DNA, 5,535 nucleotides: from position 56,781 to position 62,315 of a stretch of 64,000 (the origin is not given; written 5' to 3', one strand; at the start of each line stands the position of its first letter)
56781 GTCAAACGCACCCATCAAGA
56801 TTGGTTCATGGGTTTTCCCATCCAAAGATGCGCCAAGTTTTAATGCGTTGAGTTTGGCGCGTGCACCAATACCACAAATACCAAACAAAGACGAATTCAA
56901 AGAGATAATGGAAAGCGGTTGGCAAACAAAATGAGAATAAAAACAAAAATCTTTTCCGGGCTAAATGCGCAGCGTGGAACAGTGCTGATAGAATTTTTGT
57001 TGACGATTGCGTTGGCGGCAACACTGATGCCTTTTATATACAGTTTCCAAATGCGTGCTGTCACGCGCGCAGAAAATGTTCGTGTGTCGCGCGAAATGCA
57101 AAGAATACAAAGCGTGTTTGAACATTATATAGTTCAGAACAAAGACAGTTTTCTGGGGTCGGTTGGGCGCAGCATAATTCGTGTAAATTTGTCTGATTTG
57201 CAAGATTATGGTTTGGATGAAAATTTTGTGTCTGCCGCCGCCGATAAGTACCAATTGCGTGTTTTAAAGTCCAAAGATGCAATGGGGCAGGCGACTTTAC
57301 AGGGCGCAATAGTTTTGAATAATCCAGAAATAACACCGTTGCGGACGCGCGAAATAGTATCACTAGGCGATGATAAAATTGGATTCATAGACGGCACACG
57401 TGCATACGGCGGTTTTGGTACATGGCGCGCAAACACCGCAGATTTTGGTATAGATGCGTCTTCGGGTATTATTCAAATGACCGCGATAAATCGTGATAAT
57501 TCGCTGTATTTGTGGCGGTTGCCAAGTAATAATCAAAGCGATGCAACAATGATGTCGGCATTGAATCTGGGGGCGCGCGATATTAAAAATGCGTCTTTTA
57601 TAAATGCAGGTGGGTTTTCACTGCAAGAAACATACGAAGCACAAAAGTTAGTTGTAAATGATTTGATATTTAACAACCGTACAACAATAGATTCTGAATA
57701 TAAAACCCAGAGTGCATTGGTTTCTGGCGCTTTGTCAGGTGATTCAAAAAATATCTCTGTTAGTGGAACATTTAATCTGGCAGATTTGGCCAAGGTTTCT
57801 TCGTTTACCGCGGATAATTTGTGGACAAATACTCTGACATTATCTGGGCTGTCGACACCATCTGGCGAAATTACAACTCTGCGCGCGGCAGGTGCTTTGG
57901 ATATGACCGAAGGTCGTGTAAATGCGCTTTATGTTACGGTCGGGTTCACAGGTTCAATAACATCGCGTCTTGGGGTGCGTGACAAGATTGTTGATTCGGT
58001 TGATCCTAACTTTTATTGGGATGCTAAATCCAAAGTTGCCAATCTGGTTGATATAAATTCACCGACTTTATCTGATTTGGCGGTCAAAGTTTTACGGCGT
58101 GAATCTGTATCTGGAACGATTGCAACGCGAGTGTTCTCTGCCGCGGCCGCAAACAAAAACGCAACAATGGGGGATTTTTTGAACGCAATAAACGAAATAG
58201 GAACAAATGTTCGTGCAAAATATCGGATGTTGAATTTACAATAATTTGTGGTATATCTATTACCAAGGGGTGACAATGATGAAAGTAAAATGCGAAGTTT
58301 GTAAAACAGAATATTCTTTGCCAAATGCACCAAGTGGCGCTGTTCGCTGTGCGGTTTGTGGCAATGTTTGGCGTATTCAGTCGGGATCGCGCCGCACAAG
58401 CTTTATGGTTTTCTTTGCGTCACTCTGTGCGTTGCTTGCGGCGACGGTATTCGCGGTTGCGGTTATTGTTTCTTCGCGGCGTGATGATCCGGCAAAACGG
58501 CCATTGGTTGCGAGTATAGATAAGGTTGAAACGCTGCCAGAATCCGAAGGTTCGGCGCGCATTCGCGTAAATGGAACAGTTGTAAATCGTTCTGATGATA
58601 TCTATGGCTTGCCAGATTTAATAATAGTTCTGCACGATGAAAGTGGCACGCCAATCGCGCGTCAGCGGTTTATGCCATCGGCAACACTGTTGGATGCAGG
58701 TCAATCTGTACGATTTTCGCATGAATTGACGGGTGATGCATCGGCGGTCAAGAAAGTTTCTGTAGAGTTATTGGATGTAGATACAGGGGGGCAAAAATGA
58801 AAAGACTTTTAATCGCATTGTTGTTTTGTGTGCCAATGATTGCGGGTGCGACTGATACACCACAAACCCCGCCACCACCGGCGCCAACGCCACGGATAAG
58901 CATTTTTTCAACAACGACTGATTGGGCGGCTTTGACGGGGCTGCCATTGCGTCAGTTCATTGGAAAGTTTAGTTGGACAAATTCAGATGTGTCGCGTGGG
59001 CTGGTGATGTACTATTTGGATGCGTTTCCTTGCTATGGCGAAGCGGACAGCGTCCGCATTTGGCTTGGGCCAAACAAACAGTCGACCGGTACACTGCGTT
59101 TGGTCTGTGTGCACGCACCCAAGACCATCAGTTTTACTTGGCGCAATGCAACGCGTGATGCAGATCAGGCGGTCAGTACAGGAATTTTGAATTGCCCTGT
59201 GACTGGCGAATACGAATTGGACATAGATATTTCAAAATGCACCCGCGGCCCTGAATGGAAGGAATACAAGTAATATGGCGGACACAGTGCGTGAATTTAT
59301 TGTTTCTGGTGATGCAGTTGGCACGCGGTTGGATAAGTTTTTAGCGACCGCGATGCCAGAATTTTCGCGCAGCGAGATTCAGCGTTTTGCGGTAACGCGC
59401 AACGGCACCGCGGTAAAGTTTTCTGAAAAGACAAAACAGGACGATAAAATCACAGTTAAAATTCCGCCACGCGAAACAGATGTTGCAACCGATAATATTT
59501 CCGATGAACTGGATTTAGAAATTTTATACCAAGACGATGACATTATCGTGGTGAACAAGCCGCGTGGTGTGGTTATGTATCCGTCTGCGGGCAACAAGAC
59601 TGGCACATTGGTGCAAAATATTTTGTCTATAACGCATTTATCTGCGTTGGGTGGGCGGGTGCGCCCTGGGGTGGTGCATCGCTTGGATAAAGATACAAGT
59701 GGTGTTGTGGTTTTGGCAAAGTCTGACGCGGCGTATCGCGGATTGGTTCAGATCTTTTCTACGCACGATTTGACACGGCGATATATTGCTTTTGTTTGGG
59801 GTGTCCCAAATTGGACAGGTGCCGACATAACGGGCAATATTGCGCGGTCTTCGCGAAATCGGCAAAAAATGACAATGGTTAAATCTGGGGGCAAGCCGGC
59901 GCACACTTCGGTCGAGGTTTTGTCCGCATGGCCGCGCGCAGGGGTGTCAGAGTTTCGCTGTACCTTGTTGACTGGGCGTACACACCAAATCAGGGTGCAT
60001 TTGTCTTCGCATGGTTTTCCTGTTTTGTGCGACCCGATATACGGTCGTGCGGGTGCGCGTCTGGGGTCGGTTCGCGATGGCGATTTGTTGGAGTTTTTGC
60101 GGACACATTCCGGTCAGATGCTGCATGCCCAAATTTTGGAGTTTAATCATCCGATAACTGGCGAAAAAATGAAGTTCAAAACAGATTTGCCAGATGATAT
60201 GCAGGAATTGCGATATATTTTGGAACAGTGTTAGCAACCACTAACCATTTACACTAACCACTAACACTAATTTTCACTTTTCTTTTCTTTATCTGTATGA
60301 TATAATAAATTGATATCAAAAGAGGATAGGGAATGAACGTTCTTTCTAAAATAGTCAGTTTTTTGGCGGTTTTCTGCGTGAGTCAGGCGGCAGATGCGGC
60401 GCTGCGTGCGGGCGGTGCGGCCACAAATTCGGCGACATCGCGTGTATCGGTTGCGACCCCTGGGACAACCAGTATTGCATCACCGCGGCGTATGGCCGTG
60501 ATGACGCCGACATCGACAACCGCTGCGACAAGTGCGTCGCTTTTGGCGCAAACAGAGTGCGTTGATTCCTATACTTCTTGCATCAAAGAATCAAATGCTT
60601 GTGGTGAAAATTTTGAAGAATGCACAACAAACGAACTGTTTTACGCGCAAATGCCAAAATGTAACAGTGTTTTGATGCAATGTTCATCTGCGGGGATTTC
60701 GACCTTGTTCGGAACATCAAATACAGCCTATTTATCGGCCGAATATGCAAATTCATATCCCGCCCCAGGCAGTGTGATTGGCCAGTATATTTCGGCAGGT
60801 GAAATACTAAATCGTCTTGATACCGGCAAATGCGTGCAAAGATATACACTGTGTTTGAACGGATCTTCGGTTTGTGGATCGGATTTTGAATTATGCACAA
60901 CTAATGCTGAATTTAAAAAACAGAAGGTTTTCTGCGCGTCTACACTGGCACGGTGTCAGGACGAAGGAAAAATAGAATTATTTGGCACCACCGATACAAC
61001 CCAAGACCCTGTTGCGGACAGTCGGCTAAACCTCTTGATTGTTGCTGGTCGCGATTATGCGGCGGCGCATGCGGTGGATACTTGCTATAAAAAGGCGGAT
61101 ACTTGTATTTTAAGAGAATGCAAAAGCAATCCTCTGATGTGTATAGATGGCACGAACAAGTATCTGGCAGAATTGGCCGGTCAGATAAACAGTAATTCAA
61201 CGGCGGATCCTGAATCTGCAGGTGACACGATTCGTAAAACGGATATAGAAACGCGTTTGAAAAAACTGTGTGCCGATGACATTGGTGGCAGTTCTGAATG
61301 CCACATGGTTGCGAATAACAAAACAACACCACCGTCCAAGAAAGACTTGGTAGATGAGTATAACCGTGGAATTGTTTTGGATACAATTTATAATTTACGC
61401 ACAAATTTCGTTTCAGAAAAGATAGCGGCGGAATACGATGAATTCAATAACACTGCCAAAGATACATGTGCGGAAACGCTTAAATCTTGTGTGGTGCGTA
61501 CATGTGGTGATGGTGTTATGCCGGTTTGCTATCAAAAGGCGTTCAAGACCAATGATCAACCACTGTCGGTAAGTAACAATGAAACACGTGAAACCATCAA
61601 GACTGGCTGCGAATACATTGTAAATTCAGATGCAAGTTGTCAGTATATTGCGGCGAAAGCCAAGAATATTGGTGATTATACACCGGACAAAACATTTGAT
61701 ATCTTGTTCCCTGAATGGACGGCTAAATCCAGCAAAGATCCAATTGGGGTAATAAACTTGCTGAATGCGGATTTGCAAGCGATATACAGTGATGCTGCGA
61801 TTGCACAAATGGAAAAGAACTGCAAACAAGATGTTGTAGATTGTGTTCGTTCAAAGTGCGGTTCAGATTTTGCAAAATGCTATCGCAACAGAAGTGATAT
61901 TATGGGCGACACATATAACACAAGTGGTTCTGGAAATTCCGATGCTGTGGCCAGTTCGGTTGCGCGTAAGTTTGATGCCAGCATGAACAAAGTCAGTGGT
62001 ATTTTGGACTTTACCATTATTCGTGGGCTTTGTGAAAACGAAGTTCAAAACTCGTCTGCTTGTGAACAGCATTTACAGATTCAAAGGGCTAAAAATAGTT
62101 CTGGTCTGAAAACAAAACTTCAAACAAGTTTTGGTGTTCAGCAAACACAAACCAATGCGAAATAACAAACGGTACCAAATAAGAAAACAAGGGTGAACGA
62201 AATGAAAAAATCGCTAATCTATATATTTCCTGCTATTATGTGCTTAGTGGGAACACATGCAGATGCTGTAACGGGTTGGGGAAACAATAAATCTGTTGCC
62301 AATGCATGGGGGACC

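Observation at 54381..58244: Three paralogous giant prepilin-like proteins in one tightly coupled operon, with no pilus or secretion machinery in the window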

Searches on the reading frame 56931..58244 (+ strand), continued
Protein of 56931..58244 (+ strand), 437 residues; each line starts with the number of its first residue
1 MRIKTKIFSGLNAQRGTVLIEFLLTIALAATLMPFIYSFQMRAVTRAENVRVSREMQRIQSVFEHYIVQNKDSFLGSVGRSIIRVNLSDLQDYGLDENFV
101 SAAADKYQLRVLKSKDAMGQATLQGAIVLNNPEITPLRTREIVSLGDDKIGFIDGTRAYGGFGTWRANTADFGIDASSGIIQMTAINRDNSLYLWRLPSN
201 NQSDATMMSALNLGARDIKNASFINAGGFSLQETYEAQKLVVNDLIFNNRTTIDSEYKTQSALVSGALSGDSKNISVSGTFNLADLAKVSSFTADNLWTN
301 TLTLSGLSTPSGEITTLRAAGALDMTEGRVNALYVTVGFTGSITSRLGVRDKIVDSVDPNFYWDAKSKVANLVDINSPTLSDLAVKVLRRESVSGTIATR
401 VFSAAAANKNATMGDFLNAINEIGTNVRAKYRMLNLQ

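Call 93: find_encoding_contigs(protein=P0254, flank=10000, max_places=1)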
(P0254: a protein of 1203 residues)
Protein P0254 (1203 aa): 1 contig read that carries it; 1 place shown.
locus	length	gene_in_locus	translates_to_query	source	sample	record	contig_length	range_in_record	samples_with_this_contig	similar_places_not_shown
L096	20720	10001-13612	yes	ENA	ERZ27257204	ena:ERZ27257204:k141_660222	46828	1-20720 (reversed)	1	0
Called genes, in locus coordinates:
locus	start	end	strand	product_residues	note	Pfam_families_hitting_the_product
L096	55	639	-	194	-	PF01066:CDP-OH_P_transf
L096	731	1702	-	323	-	PF01593:Amino_oxidase (faint), PF13450:NAD_binding_8 (weak)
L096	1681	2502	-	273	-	PF00494:SQS_PSY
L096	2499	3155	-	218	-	PF00494:SQS_PSY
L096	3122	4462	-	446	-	PF01134:GIDA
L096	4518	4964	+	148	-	PF00581:Rhodanese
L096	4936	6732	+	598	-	PF00805:Pentapeptide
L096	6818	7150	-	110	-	-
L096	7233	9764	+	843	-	PF00133:tRNA-synt_1, PF01406:tRNA-synt_1e (faint), PF09334:tRNA-synt_1g, PF08264:Anticodon_1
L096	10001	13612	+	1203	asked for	PF04917:Shufflon_N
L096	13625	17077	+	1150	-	-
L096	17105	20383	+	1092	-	-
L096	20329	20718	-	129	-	?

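Call 94: find_encoding_contigs(protein=P0361, flank=10000, max_places=1)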
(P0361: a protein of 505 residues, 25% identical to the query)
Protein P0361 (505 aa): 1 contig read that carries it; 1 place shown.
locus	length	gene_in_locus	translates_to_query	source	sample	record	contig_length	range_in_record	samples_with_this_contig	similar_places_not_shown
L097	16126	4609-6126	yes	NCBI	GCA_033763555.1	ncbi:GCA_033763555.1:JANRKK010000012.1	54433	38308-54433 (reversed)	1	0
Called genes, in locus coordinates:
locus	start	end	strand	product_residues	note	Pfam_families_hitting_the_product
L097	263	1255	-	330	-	-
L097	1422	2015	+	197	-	PF12007:DUF3501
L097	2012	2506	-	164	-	PF12802:MarR_2, PF13463:HTH_27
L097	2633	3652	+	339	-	PF00515:TPR_1 (faint), PF07719:TPR_2 (faint), PF13176:TPR_7 (faint), PF23914:TPR_CcmH_CycH, PF13429:TPR_15 (weak), PF13432:TPR_16 (weak), PF14559:TPR_19 (weak), PF23914:TPR_CcmH_CycH (weak), +6 more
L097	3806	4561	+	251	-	-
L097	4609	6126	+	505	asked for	PF07963:N_methyl (weak), PF13884:Peptidase_S74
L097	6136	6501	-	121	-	-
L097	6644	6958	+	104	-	PF01371:Trp_repressor, PF13384:HTH_23 (faint)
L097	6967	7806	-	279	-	PF04116:FA_hydroxylase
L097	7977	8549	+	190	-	-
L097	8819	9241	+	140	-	-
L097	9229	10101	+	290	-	-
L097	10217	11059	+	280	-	-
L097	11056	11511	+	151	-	-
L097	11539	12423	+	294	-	-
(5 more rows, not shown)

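Call 97: search_protein_families(library=pfam, proteins=[L096:13625-17077:+, L096:17105-20383:+, L096:6818-7150:-, P0361, P0360], max_evalue=0.01)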
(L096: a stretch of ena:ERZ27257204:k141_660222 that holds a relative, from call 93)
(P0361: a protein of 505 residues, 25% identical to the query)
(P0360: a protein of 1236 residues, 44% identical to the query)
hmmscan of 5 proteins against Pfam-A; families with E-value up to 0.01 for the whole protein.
L096:13625-17077:+ (1150 aa): 0 families

L096:17105-20383:+ (1092 aa): 0 families

L096:6818-7150:- (110 aa): 0 families

P0361 (505 aa): 2 families
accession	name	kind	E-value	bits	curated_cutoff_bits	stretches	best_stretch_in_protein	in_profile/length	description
PF13884.11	Peptidase_S74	-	1.8e-14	54.2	22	1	401-452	1-57/58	Chaperone of endosialidase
PF07963.17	N_methyl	-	3e-06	27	21.2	1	8-31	3-26/27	Prokaryotic N-terminal methylation motif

P0360 (1236 aa): 0 families

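Call 111: find_related_loci(query=A1, collection=viral_contigs, flank=10000)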
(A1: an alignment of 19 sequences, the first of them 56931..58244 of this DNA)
Query A1 (437 aa) in viral_contigs; peptide patterns used: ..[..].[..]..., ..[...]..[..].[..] (x = any residue, [..] = any of these).
48 stretches matched a pattern, but none encodes a relative of the query by tblastn (E <= 1e-3).

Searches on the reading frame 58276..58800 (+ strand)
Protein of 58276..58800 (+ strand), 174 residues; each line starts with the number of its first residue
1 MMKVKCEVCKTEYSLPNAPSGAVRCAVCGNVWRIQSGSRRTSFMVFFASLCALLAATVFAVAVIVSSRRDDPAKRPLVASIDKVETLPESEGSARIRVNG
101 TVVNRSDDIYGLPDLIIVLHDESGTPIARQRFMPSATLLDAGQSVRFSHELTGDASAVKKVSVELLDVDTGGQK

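Call 5: search_protein_families(library=pfam, proteins=[window:58276-58800:+], max_evalue=1)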
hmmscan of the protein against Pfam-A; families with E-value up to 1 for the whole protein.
window:58276-58800:+ (174 aa): 8 families
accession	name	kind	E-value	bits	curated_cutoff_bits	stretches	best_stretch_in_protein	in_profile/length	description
PF11906.13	DUF3426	-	1.1e-06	29.2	27.7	1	89-142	61-115/147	Protein of unknown function (DUF3426)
PF13717.11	Zn_ribbon_4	-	1.4e-06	28.5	30.3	1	2-33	1-36/36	zinc-ribbon domain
PF01667.23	Ribosomal_S27e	-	0.0046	17.1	24.5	1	2-31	6-35/55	Ribosomal protein S27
PF13719.11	Zn_ribbon_5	-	0.01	16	29.3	1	2-32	1-35/37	zinc-ribbon domain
PF08271.17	Zn_Ribbon_TF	-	0.016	15.2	29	1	5-36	2-33/43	TFIIB zinc-binding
PF01155.25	HypA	-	0.21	12.1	28.9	1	2-37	69-102/112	Hydrogenase/urease nickel incorporation, metallochaperone, hypA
PF13408.12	Zn_ribbon_recom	-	0.36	11.7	25.3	1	20-40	3-23/58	Recombinase zinc beta ribbon domain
PF04438.22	zf-HIT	-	0.89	9.8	24.7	0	23-32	3-11/30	HIT zinc finger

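Call 6: search_protein_families(library=ncbifam, proteins=[window:58276-58800:+], max_evalue=1)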
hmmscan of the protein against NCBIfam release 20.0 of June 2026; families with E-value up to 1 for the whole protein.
window:58276-58800:+ (174 aa): 6 families
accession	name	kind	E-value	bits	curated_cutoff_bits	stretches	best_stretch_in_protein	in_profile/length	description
NF038353.1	FxLYD_dom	domain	7.9e-07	28.9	23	1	96-164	4-70/71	FxLYD domain-containing protein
NF001629.0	PRK00415.1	equivalog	8.8e-05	22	70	1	2-31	13-42/62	30S ribosomal protein S27e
NF041070.1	carrier_LysW_Arch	domain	0.012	15.6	75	1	2-37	1-38/57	alpha-aminoadipate/glutamate carrier protein LysW/ArgW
TIGR02098.1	MJ0042_CXXC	domain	0.014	15.1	20.9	1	2-32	1-35/38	MJ0042-type zinc finger domain-containing protein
TIGR04104.1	cxxc_20_cxxc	subfamily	0.047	14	45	1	5-61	2-64/93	TIGR04104 family putative zinc finger protein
NF001606.0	PRK00398.1-3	equivalog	0.92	9.4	72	1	2-29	1-26/44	DNA-directed RNA polymerase subunit P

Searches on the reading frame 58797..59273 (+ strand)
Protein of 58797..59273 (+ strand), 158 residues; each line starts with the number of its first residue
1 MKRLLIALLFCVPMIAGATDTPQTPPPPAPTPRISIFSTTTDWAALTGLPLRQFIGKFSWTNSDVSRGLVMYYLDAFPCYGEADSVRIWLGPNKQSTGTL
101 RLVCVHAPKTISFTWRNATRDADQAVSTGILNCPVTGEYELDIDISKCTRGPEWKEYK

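Call 5: search_protein_families(library=pfam, proteins=[window:58797-59273:+], max_evalue=1)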
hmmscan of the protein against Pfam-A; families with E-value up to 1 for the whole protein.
window:58797-59273:+ (158 aa): 0 families

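Call 6: search_protein_families(library=ncbifam, proteins=[window:58797-59273:+], max_evalue=1)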
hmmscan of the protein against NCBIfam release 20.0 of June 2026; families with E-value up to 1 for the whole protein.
window:58797-59273:+ (158 aa): 0 families

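Call 98: search_protein_families(library=pfam, proteins=[window:58797-59273:+], max_evalue=10)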
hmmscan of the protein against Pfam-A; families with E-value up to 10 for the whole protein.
window:58797-59273:+ (158 aa): 0 families

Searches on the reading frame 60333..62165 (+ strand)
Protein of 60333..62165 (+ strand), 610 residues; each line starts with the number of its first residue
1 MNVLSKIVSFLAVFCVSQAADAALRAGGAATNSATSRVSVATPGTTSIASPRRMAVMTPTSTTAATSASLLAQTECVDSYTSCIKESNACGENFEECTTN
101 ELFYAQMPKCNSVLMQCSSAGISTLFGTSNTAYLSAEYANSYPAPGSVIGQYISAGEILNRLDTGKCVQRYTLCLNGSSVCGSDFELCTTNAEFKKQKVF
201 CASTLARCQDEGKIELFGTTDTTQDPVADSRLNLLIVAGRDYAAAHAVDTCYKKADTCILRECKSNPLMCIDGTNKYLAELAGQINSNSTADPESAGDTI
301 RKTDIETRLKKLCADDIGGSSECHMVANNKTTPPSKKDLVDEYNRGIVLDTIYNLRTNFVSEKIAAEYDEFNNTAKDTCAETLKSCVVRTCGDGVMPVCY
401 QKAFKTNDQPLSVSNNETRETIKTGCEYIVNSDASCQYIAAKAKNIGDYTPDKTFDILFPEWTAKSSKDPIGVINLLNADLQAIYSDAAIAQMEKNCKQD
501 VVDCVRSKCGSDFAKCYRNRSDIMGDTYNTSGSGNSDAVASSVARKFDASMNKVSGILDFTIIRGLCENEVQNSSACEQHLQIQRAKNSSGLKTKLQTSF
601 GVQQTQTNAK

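Call 5: search_protein_families(library=pfam, proteins=[window:60333-62165:+], max_evalue=1)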
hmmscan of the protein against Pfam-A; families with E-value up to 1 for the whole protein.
window:60333-62165:+ (610 aa): 0 families

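Call 6: search_protein_families(library=ncbifam, proteins=[window:60333-62165:+], max_evalue=1)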
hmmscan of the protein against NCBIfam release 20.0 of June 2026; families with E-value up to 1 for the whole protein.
window:60333-62165:+ (610 aa): 1 family
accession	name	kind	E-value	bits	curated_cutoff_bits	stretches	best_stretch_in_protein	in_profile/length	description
NF005334.0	PRK06855.1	equivalog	0.042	12.7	443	1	362-438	305-381/434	pyridoxal phosphate-dependent aminotransferase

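Call 104: find_encoding_contigs(protein=window:60333-62165:+, flank=10000, max_places=1)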
Protein window:60333-62165:+ (610 aa): 4 contigs read that carry it; 1 place shown.
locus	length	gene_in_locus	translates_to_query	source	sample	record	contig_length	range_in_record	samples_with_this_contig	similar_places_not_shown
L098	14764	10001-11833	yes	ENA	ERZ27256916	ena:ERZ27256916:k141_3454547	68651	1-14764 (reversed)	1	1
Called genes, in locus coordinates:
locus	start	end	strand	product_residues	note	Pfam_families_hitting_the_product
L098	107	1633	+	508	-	PF13177:DNA_pol3_delta2, PF13604:AAA_30 (weak), PF00004:AAA, PF13401:AAA_22 (weak), PF22608:DNAX_ATPase_lid, PF12169:DNA_pol3_gamma3, PF12362:DUF3646 (weak)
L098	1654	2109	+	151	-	-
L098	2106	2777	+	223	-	PF00691:OmpA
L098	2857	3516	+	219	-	PF03938:OmpH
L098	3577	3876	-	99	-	-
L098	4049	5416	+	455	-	-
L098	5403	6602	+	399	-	-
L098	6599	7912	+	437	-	-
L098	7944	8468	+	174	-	PF13717:Zn_ribbon_4 (weak), PF11906:DUF3426 (weak)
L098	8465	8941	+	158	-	-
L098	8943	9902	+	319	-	PF00849:PseudoU_synth_2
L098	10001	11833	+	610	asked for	-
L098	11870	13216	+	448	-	-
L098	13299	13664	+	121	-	PF04480:DUF559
